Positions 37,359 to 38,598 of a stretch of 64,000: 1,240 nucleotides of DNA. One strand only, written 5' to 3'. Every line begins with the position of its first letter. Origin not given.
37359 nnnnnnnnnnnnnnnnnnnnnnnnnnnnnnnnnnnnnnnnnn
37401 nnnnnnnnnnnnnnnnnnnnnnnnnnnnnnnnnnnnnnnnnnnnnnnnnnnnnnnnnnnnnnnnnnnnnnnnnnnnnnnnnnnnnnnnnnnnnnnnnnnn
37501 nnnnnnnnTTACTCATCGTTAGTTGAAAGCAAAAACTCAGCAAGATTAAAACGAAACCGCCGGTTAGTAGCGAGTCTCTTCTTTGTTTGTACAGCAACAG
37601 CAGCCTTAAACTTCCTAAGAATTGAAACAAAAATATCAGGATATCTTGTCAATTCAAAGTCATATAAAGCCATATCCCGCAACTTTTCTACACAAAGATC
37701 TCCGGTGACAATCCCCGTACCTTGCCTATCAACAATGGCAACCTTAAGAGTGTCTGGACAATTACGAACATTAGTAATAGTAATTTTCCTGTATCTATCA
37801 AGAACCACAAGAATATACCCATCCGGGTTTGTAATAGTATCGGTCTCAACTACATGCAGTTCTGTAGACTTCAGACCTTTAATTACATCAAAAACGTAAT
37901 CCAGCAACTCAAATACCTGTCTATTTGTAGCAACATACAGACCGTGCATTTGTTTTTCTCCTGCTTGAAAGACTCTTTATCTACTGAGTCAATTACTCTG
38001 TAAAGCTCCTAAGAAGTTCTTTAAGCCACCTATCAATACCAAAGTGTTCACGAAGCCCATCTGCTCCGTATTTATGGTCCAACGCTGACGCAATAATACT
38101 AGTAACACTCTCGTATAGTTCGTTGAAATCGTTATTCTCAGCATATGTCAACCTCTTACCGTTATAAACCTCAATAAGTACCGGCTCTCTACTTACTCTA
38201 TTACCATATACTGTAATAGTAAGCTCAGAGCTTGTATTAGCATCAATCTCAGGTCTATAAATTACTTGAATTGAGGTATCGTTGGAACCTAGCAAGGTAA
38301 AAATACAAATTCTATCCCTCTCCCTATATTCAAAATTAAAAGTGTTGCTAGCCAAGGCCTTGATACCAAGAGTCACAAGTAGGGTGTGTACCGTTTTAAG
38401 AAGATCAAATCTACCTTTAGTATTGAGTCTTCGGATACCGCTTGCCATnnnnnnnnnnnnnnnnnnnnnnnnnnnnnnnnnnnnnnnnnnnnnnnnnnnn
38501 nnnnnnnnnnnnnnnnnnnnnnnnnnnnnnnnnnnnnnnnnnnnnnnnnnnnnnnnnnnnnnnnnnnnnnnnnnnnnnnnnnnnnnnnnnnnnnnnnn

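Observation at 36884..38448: Island 1: three consecutive, individually terminated ORFan genes inserted between gyrA and rnhB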

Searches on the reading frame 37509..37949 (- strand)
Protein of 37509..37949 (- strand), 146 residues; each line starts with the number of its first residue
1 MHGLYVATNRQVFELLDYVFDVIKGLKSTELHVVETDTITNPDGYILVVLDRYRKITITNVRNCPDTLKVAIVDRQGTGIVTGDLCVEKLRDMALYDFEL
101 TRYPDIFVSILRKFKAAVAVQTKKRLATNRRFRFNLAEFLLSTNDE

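Call 5: search_protein_families(library=pfam, proteins=[window:37509-37949:-], max_evalue=1)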
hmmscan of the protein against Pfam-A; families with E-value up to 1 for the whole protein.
window:37509-37949:- (146 aa): 0 families

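Call 9: search_protein_families(library=phrogs, proteins=[window:37509-37949:-], max_evalue=1)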
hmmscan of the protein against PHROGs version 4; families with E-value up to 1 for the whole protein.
window:37509-37949:- (146 aa): 2 families
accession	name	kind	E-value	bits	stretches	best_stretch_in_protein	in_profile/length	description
phrog_9831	-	unknown function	0.18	12.9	0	120-142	9-31/81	-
phrog_19874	-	unknown function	0.28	12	1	63-127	65-128/139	-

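Call 10: search_protein_families(library=padloc, proteins=[window:37509-37949:-], max_evalue=1)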
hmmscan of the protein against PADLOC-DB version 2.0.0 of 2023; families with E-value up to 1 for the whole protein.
window:37509-37949:- (146 aa): 0 families

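Call 12: find_homologous_proteins(query=window:37509-37949:-, max_evalue=0.01)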
Query window:37509-37949:- (146 aa): 2 proteins with E <= 0.01 among 57 candidates.
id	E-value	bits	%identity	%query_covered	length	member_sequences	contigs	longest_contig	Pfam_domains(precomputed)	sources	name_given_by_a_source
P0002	1.9e-89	315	100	100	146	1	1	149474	-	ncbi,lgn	-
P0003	2.3e-67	243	76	100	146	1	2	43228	-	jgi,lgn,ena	-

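Call 14: find_encoding_contigs(protein=P0003, flank=10000, max_places=4)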
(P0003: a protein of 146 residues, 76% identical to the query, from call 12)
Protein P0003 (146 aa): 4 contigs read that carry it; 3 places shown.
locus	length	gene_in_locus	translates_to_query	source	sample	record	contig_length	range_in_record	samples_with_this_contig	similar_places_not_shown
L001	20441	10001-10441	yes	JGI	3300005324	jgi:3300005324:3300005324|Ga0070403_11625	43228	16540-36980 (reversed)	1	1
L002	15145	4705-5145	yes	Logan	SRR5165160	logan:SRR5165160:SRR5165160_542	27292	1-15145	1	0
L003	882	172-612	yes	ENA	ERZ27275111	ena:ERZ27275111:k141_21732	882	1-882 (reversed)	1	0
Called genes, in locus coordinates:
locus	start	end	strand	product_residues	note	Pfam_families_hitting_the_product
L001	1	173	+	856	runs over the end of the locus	PF26449:DUF8128, PF01935:DUF87, PF10412:TrwB_AAD_bind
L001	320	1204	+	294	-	-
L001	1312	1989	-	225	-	PF07719:TPR_2 (faint), PF13174:TPR_6 (faint), PF14559:TPR_19, PF00515:TPR_1 (weak), PF13181:TPR_8 (weak)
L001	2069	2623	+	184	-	PF20772:TACO1_YebC_N, PF01709:Transcrip_reg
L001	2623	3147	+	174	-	PF02075:RuvC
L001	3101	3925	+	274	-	-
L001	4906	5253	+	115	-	-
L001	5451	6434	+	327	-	PF02899:Phage_int_SAM_1 (weak), PF00589:Phage_integrase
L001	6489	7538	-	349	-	-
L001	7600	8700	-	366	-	PF00478:IMPDH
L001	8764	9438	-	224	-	PF01351:RNase_HII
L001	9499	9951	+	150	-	-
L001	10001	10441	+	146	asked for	-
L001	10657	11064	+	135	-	-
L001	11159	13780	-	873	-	PF00521:DNA_topoisoIV, PF03989:DNA_gyraseA_C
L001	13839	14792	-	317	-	PF01368:DHH, PF02833:DHHA2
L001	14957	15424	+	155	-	-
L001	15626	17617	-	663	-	PF02518:HATPase_c, PF00204:DNA_gyraseB, PF01751:Toprim, PF00986:DNA_gyraseB_C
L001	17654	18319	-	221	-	PF13177:DNA_pol3_delta2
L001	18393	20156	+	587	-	PF05157:MshEN, PF00437:T2SSE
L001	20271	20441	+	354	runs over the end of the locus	PF00437:T2SSE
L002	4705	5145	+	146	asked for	-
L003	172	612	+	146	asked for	-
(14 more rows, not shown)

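Call 15: find_encoding_contigs(protein=P0002, flank=3000, max_places=2)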
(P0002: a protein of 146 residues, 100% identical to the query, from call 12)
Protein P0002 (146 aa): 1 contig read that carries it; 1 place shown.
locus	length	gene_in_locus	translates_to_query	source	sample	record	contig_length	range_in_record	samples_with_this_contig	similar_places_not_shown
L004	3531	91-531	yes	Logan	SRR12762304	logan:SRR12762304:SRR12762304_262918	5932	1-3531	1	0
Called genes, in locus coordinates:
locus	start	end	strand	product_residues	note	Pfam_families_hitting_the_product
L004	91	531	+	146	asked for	-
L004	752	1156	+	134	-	-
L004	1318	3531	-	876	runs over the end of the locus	PF00521:DNA_topoisoIV, PF03989:DNA_gyraseA_C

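Call 27: search_solved_structures(query=A2, max_evalue=10)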
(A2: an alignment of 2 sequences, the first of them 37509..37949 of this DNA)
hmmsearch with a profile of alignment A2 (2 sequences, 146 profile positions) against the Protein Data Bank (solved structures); distinct sequences matched with E-value up to 10: 1.
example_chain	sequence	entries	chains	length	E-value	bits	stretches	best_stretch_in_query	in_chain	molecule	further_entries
30yz_W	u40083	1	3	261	1.2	12.3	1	27-100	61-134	receptor-binding protein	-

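Call 29: search_protein_families(library=ncbifam, proteins=[window:37509-37949:-], max_evalue=1)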
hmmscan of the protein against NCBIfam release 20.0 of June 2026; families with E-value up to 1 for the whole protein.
window:37509-37949:- (146 aa): 0 families

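Call 51: search_protein_representatives(alignment_id=A2)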
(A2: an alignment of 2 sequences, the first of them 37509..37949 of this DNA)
Query: 2 sequences, 146 profile positions. Proteins with E-value up to 0.001 (for the whole library): 1; up to 1e-10: 1; up to 1e-30: 1. The best 1 are listed.
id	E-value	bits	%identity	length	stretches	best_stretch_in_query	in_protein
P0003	3.9e-90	315.6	-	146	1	1-146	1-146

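Call 54: find_related_loci(query=A2, collection=viral_contigs, flank=5000)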
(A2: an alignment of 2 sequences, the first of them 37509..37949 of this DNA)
Query A2 (146 aa) in viral_contigs; peptide patterns used: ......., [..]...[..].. (x = any residue, [..] = any of these).
435 stretches matched a pattern, but none encodes a relative of the query by tblastn (E <= 1e-3).

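Call 57: search_dna_similar(query=window:37509-37949:-, collection=phages, mode=protein, max_evalue=1, max_rows=8)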
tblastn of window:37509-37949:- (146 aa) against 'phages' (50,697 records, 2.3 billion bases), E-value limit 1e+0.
No match.

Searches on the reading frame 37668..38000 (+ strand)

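Call 92: search_protein_families(library=pfam, proteins=[window:37668-38000:+], max_evalue=1)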
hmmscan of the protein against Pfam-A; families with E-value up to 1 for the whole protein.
window:37668-38000:+ (111 aa): 2 families
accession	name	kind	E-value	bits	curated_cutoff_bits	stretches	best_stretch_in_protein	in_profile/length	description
PF23952.1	LRR_EndoS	-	0.017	15.8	27.9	1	25-89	51-116/116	Endo-beta-N-acetylglucosaminidase EndoS LRR domain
PF02267.23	Rib_hydrolayse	-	0.043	13.6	25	1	47-103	180-236/241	ADP-ribosyl cyclase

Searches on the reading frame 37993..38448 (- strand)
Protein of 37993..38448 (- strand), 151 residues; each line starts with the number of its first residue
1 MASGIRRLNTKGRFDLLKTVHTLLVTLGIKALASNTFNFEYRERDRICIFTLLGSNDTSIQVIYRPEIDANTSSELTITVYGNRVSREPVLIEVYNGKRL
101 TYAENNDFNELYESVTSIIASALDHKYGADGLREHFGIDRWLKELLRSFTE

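Call 5: search_protein_families(library=pfam, proteins=[window:37993-38448:-], max_evalue=1)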
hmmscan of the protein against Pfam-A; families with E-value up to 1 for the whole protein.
window:37993-38448:- (151 aa): 1 family
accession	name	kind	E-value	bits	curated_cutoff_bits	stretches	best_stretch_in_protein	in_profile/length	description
PF22073.2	Cep192_D4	-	0.09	13.4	35.5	1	27-85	40-98/112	Cep192 domain 4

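Call 9: search_protein_families(library=phrogs, proteins=[window:37993-38448:-], max_evalue=1)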
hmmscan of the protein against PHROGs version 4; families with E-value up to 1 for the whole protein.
window:37993-38448:- (151 aa): 0 families

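Call 10: search_protein_families(library=padloc, proteins=[window:37993-38448:-], max_evalue=1)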
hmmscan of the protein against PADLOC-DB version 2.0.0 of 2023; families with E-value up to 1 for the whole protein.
window:37993-38448:- (151 aa): 0 families

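Call 13: find_homologous_proteins(query=window:37993-38448:-, max_evalue=0.01)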
Query window:37993-38448:- (151 aa): 2 proteins with E <= 0.01 among 19 candidates.
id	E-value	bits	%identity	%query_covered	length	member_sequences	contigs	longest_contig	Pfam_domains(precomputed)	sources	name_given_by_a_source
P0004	4.1e-93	327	100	100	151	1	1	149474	-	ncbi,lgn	-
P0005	6.8e-50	187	63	97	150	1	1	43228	-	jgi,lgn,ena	-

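Call 28: search_solved_structures(query=A3, max_evalue=10)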
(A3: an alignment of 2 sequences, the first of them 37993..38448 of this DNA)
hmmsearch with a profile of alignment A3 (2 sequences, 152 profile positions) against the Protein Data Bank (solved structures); distinct sequences matched with E-value up to 10: 1.
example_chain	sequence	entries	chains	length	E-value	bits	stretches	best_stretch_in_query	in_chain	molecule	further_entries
6fm2_B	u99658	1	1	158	1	12.5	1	17-112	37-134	Adenylyl cyclase-associated protein 1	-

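Call 29: search_protein_families(library=ncbifam, proteins=[window:37993-38448:-], max_evalue=1)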
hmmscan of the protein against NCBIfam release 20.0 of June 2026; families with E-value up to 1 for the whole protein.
window:37993-38448:- (151 aa): 0 families

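Call 55: find_related_loci(query=A3, collection=viral_contigs, flank=5000)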
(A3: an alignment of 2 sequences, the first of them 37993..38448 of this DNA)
Query A3 (151 aa) in viral_contigs; peptide patterns used: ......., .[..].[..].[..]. (x = any residue, [..] = any of these).
231 stretches matched a pattern, but none encodes a relative of the query by tblastn (E <= 1e-3).

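Call 58: search_dna_similar(query=window:37993-38448:-, collection=phages, mode=protein, max_evalue=1, max_rows=8)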
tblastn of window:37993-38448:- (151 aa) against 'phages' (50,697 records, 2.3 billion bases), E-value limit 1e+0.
Records with a match: 11; places in all: 11; records where one place covers at least 80% of the query: 0.
Best place of each record, by identity: <60% 11.
By first word of the organism name: Pseudomonas 11.
By host as written in the record: Pseudomonas aeruginosa 4; Pseudomonas aeruginosa USM AR2 2; Pseudomonas aeruginosa (clinical isolate) 1; Pseudomonas aeruginosa MTCC 5928 1; Pseudomonas aeruginosa MTCC 5926 1; Pseudomonas aeruginosa MTCC 5927 1; Pseudomonas sp. 1.
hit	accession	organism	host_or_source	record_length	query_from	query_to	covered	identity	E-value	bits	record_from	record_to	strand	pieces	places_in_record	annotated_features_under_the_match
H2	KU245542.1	Pseudomonas phage SM1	Pseudomonas aeruginosa USM AR2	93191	34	106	48%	32.0%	7e-1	35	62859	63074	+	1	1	hypothetical protein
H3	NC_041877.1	Pseudomonas phage SM1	Pseudomonas aeruginosa USM AR2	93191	34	106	48%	32.0%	7e-1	35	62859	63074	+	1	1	hypothetical protein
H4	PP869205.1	Pseudomonas phage PA_L9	Pseudomonas aeruginosa (clinical ...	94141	34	106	48%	32.0%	7e-1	35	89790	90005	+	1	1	PAL9_120: hypothetical protein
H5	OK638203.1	Pseudomonas phage BHU-17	Pseudomonas aeruginosa MTCC 5928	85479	34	106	48%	31.5%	7e-1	35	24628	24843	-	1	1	record has no annotation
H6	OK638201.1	Pseudomonas phage BHU-1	Pseudomonas aeruginosa MTCC 5926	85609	34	106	48%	31.5%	7e-1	35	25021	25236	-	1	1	record has no annotation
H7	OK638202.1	Pseudomonas phage BHU-15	Pseudomonas aeruginosa MTCC 5927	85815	34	106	48%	31.5%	7e-1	35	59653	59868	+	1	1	record has no annotation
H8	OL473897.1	Pseudomonas phage Pa BHU-15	Pseudomonas aeruginosa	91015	34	106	48%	31.5%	7e-1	35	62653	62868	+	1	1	terminase small subunit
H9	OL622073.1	Pseudomonas phage Pa BHU-17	Pseudomonas aeruginosa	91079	34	106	48%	31.5%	7e-1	35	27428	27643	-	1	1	terminase small subunit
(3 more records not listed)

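Call 67: predict_structure(alignment_id=A3)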
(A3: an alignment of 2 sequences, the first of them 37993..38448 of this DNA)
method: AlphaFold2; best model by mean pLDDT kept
length: 151 residues; sequences in the alignment: 2
mean_pLDDT: 46.8   pTM: 0.46
mean pLDDT of the five models: 46.8, 46.7, 46.5, 45.1, 44.4
residues with pLDDT >= 90: 0; 70-90: 0; 50-70: 59; < 50: 92
segments of 3 or more residues with pLDDT < 50: 1-35, 97-128, 130-151
pLDDT, mean of each block of 10 residues (from residue 1): 32 44 43 51 62 60 60 58 54 46 33 45 45 39 33 25
secondary structure, 60 per line:
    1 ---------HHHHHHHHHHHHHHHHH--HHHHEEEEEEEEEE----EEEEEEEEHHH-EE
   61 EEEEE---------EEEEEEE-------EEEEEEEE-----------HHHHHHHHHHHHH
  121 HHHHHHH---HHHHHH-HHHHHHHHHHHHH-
elements in order: H10-26 H29-32 E33-42 E47-54 E59-65 E75-81 E89-96 H108-127 H131-136 H138-150

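Call 78: fold_search(model_id=the predicted structure, library=viral)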
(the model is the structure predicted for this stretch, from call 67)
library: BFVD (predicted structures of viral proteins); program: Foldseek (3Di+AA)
matches with E <= 10: 1153; with E <= 0.001: 0
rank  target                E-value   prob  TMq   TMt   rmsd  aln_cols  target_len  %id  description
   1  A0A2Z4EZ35            3.5e-03  0.63  0.20  0.11  27.9       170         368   14  (no name in the UniProt tables at hand)
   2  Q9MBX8                4.5e-03  0.99  0.39  0.40   9.5       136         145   13  (no name in the UniProt tables at hand)
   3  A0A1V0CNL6            5.0e-03  0.99  0.37  0.35  11.8       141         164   16  (no name in the UniProt tables at hand)
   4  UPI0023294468         5.6e-03  0.98  0.34  0.45  15.7       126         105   14  (no name look-up for this kind of identifier)
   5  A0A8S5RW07            5.6e-03  0.66  0.22  0.18  12.8       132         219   15  Phage protein [Siphoviridae sp. ctHip2]
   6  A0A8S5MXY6            7.1e-03  1.00  0.41  0.58   5.3       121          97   15  Uncharacterized protein [Siphoviridae sp. ctuUw41]
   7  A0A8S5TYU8            1.0e-02  0.99  0.41  0.47   6.3       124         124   14  Uncharacterized protein [Siphoviridae sp. ctnPP24]
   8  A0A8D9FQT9            1.1e-02  0.84  0.31  0.19  17.3       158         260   13  Uncharacterized protein [uncultured marine phage]
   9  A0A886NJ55            1.2e-02  0.96  0.39  0.34   9.9       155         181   13  (no name in the UniProt tables at hand)
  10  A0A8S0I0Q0            1.3e-02  0.82  0.26  0.28  16.2       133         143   13  (no name in the UniProt tables at hand)
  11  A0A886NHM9            2.1e-02  0.80  0.33  0.29  13.7       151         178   12  (no name in the UniProt tables at hand)
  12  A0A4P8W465            3.6e-02  0.91  0.32  0.46   4.8        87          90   13  (no name in the UniProt tables at hand)
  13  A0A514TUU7            3.8e-02  0.87  0.37  0.42   7.7       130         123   15  Uncharacterized protein [Aeromonas phage PS1]
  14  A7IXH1                4.1e-02  0.98  0.32  0.52   4.5        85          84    9  Uncharacterized protein b646R [Paramecium bursaria Chlorella virus NY2A]
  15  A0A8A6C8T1            4.1e-02  0.41  0.24  0.22  16.9       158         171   13  (no name in the UniProt tables at hand)
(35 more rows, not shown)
